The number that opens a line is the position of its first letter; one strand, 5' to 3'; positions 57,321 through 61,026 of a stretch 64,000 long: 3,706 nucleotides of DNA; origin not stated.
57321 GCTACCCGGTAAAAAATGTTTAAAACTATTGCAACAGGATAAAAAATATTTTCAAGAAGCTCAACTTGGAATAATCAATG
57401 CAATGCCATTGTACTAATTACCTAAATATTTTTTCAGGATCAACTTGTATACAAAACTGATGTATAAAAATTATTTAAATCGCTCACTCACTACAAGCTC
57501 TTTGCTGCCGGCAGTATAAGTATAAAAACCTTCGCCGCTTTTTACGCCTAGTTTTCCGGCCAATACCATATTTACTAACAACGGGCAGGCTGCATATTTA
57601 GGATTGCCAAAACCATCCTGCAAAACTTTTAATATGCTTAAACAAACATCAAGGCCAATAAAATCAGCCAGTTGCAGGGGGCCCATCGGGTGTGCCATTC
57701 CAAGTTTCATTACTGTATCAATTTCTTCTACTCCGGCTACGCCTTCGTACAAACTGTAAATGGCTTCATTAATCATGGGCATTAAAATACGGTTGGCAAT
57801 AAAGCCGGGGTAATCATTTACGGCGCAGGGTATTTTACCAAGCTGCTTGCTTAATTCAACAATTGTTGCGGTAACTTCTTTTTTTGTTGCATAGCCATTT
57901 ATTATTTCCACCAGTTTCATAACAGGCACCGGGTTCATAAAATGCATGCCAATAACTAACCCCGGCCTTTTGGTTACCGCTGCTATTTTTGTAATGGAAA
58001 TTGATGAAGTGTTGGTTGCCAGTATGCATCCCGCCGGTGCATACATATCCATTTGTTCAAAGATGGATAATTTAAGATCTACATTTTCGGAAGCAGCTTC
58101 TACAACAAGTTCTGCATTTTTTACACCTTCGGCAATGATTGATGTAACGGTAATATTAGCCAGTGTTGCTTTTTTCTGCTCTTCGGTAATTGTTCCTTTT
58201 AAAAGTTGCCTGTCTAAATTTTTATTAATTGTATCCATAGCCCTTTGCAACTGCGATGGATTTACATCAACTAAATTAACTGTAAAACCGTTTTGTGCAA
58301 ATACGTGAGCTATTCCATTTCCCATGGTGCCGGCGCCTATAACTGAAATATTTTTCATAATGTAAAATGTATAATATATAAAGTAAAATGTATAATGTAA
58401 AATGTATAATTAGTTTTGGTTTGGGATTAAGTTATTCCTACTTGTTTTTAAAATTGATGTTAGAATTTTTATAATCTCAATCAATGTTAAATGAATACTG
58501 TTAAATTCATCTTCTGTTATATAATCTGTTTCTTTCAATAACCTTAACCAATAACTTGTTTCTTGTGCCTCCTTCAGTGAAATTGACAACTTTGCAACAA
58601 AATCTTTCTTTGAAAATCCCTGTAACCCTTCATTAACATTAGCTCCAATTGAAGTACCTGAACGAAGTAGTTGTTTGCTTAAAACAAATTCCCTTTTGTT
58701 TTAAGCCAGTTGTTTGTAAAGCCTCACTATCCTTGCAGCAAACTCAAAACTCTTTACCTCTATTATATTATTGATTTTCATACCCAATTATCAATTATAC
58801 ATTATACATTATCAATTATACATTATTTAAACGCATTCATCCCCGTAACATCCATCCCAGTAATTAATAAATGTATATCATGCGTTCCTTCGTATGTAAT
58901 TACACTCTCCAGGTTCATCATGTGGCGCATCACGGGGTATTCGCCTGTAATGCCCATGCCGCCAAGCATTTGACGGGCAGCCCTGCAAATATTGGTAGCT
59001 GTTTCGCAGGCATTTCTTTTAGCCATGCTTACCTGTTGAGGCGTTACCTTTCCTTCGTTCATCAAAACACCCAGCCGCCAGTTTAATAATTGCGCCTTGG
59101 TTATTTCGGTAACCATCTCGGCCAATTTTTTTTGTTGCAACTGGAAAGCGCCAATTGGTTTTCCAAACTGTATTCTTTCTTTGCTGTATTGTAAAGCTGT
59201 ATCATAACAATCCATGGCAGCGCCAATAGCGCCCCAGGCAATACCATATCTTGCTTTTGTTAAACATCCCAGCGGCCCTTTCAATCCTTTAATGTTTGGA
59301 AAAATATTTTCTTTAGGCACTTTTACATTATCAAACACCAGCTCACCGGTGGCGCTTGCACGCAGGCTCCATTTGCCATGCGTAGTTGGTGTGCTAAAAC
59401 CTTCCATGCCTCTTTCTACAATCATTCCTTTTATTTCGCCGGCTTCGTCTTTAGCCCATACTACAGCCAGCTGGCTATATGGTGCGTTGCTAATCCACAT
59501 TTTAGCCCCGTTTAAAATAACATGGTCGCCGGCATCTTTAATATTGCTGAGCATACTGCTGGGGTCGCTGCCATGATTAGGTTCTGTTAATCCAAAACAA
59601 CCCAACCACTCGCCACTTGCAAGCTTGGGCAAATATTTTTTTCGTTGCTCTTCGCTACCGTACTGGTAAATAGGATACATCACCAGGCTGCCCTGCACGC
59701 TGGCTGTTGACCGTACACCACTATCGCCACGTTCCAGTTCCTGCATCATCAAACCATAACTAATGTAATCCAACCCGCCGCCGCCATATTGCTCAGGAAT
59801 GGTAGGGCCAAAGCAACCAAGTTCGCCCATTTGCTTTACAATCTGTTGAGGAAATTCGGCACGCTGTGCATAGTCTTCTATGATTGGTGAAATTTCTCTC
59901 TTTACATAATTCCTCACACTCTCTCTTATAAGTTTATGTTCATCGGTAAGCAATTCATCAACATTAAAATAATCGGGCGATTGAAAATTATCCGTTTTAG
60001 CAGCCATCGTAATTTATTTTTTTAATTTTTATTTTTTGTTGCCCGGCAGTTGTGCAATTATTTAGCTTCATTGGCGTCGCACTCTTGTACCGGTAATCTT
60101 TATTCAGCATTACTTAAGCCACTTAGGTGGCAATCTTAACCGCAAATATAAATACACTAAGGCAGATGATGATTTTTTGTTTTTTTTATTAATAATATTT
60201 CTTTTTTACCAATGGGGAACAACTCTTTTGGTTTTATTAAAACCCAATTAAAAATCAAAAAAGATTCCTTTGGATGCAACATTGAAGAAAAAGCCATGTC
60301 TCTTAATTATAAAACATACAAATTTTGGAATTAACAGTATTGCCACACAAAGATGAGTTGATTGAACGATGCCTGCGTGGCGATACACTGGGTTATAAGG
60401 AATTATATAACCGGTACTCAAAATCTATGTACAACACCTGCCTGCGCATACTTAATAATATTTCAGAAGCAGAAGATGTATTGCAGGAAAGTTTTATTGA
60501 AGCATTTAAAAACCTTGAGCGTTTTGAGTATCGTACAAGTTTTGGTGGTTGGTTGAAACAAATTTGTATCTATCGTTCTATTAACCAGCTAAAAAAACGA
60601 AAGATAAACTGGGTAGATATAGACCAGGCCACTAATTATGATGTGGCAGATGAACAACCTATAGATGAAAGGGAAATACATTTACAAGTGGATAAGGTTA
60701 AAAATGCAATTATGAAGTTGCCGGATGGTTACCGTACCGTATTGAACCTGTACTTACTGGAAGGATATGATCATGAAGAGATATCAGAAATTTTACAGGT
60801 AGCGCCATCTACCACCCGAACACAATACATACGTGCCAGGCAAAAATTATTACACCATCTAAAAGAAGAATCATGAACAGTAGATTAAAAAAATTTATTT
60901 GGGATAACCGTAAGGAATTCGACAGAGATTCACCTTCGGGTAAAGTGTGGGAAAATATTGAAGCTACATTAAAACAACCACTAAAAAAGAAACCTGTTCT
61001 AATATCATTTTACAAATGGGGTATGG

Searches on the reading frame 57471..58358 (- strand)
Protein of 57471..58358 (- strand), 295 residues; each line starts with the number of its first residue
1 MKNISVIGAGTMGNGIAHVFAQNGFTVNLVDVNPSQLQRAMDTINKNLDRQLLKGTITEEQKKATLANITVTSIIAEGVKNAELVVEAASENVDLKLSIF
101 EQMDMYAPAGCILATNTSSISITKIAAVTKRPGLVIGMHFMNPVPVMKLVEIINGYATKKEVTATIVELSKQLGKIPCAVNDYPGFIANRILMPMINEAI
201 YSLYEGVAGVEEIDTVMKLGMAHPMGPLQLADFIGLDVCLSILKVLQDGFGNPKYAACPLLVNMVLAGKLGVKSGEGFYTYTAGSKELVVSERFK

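Call 47: search_protein_families(library=pfam, proteins=[window:57471-58358:-])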
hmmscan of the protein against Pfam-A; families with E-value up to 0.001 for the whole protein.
window:57471-58358:- (295 aa): 6 families
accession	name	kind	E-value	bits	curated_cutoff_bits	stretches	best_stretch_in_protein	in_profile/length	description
PF02737.24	3HCDH_N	-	2.7e-62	210.3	22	1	4-182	2-179/180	3-hydroxyacyl-CoA dehydrogenase, NAD binding domain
PF00725.27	3HCDH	-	2.7e-36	124.4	22.1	1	185-281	1-97/97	3-hydroxyacyl-CoA dehydrogenase, C-terminal domain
PF03446.21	NAD_binding_2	-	1.1e-05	25.9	21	1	3-55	1-43/161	NAD binding domain of 6-phosphogluconate dehydrogenase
PF01210.29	NAD_Gly3P_dh_N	-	2.4e-05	24.8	23.1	1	4-92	2-80/158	NAD-dependent glycerol-3-phosphate dehydrogenase N-terminus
PF03721.20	UDPG_MGDP_dh_N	-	0.00014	21.9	27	1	3-50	2-49/187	UDP-glucose/GDP-mannose dehydrogenase family, NAD binding domain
PF03435.24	Sacchrp_dh_NADP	-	0.00098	19.9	25.1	0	4-92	1-79/129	Saccharopine dehydrogenase NADP binding domain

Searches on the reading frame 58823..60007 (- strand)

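Call 47: search_protein_families(library=pfam, proteins=[window:58823-60007:-])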
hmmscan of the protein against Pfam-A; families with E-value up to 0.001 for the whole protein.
window:58823-60007:- (394 aa): 5 families
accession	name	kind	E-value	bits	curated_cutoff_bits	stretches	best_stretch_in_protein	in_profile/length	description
PF02771.21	Acyl-CoA_dh_N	-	2.4e-42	144.3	22.9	1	21-133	1-113/113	Acyl-CoA dehydrogenase, N-terminal domain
PF00441.29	Acyl-CoA_dh_1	-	4.1e-37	128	22.4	1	240-385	2-147/150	Acyl-CoA dehydrogenase, C-terminal domain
PF02770.24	Acyl-CoA_dh_M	-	7.7e-22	77.7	33.3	1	137-228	1-97/97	Acyl-CoA dehydrogenase, middle domain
PF08028.16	Acyl-CoA_dh_2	-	7.4e-10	39.7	22.7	1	255-372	2-129/134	Acyl-CoA dehydrogenase, C-terminal domain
PF22924.1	ACOX_C_alpha1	-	0.00051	20.3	27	0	248-378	3-159/169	Acyl-CoA oxidase, C-alpha1 domain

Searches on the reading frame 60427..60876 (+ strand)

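Call 47: search_protein_families(library=pfam, proteins=[window:60427-60876:+])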
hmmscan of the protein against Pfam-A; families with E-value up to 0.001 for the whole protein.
window:60427-60876:+ (149 aa): 4 families
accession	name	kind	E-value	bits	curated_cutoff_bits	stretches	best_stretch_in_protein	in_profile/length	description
PF08281.18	Sigma70_r4_2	-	8.9e-13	48.1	25.7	1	91-141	4-54/54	Sigma-70, region 4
PF04542.20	Sigma70_r2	-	1.3e-10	41.4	24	1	2-59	10-69/71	Sigma-70 region 2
PF04545.22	Sigma70_r4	-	5.5e-06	26.2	24.1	1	94-141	1-48/50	Sigma-70, region 4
PF07638.17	Sigma70_ECF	-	2.9e-05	24.5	21.1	1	73-146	111-184/185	ECF sigma factor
